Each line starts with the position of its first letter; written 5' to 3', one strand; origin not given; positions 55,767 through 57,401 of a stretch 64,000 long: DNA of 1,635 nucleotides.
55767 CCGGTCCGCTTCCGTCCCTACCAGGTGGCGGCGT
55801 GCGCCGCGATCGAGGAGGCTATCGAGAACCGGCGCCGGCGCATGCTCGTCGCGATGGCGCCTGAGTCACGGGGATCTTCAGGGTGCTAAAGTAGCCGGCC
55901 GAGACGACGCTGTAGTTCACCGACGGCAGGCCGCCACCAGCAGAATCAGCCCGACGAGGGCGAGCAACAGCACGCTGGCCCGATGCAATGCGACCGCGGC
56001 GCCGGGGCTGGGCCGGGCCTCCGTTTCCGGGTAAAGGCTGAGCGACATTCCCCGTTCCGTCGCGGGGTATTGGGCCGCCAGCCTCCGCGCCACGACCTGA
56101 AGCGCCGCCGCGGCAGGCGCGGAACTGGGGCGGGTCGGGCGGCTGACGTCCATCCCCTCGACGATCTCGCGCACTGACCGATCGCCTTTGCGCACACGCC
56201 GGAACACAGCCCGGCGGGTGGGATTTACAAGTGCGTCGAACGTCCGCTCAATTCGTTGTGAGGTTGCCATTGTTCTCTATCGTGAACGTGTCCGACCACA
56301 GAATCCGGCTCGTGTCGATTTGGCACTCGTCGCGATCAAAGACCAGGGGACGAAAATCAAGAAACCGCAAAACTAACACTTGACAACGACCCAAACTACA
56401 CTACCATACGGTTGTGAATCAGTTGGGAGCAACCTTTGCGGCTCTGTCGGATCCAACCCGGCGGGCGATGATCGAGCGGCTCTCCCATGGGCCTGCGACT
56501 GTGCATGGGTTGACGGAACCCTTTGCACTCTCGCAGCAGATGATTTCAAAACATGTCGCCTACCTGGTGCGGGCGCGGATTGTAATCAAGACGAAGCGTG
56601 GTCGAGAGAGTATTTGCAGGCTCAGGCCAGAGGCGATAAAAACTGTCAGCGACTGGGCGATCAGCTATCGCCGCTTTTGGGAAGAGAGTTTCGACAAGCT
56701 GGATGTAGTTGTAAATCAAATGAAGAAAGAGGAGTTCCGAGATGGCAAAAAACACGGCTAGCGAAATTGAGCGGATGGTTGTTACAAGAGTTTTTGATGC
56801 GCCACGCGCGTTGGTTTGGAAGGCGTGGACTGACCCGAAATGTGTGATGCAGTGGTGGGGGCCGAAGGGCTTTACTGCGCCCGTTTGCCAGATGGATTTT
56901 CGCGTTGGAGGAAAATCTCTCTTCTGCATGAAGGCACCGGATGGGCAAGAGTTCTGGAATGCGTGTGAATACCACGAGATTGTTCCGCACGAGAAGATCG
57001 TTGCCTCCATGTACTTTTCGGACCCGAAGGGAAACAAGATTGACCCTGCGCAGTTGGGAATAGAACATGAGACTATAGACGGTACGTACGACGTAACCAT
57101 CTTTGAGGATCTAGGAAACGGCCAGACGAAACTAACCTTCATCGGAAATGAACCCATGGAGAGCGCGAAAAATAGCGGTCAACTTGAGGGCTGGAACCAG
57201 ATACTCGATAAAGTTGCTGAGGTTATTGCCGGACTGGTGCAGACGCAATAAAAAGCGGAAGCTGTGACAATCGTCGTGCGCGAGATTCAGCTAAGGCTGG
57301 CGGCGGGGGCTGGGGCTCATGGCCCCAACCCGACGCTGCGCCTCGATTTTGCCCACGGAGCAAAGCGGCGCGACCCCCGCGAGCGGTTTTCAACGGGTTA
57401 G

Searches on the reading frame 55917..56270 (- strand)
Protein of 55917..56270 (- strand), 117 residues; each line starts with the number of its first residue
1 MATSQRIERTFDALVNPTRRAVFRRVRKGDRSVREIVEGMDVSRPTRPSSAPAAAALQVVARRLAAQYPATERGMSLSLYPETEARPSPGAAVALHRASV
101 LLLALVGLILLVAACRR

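Call 19: search_protein_families(library=pfam, proteins=[window:55917-56270:-], max_evalue=0.01)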
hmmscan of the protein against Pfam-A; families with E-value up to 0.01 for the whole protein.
window:55917-56270:- (117 aa): 1 family
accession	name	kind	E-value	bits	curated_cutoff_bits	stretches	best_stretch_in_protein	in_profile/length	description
PF12840.13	HTH_20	-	0.00038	20.8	27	1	14-46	1-34/51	Helix-turn-helix domain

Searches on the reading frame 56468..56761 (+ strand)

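Call 91: search_protein_families(library=pfam, proteins=[window:56468-56761:+], max_evalue=0.01)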
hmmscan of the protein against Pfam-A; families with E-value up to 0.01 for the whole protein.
window:56468-56761:+ (97 aa): 1 family
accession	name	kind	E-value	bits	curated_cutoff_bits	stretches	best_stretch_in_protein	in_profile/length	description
PF01022.26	HTH_5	-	0.0027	18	22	1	5-41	11-47/47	Bacterial regulatory protein, arsR family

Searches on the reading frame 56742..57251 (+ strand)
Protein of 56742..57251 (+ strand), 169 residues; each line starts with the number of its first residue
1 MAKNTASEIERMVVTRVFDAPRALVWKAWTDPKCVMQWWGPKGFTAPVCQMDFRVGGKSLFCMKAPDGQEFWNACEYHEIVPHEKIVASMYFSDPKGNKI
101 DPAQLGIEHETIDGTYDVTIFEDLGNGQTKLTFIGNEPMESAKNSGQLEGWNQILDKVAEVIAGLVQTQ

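Call 19: search_protein_families(library=pfam, proteins=[window:56742-57251:+], max_evalue=0.01)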
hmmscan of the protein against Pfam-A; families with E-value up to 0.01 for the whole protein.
window:56742-57251:+ (169 aa): 1 family
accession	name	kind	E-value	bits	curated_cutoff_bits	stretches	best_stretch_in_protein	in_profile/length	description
PF08327.17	AHSA1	-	6.7e-26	91.4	22.1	1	19-161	1-123/125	Activator of Hsp90 ATPase homolog 1-like protein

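Call 85: find_encoding_contigs(protein=window:56742-57251:+, flank=10000, max_places=4)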
Protein window:56742-57251:+ (169 aa): 2 contigs read that carry it; 2 places shown.
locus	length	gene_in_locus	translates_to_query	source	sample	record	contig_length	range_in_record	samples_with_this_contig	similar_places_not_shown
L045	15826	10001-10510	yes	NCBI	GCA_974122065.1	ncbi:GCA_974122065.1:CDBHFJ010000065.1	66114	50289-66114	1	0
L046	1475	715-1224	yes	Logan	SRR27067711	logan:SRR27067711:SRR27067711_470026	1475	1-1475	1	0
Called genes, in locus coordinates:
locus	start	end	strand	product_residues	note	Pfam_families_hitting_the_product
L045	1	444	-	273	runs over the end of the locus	PF16793:RepB_primase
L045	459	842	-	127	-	PF00437:T2SSE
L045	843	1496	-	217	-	PF00437:T2SSE, PF27713:UCP018868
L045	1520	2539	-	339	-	PF10412:TrwB_AAD_bind (weak), PF12696:TraG-D_C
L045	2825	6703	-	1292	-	PF14686:fn3_3 (faint), PF05345:He_PIG, PF23194:NOMO_5th (faint), PF05345:He_PIG, PF22904:NOMO1-like_2nd (faint), PF13620:CarboxypepD_reg, PF13715:CarbopepD_reg_2 (faint), PF17210:SdrD_B (weak), +1 more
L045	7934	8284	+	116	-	-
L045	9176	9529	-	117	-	-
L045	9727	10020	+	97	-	-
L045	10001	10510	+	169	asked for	PF08327:AHSA1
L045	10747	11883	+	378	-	PF00082:Peptidase_S8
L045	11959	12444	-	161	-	PF07883:Cupin_2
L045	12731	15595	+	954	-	PF09286:Pro-kuma_activ, PF16640:Big_3_5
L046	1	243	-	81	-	?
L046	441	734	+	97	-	-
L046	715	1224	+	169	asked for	PF08327:AHSA1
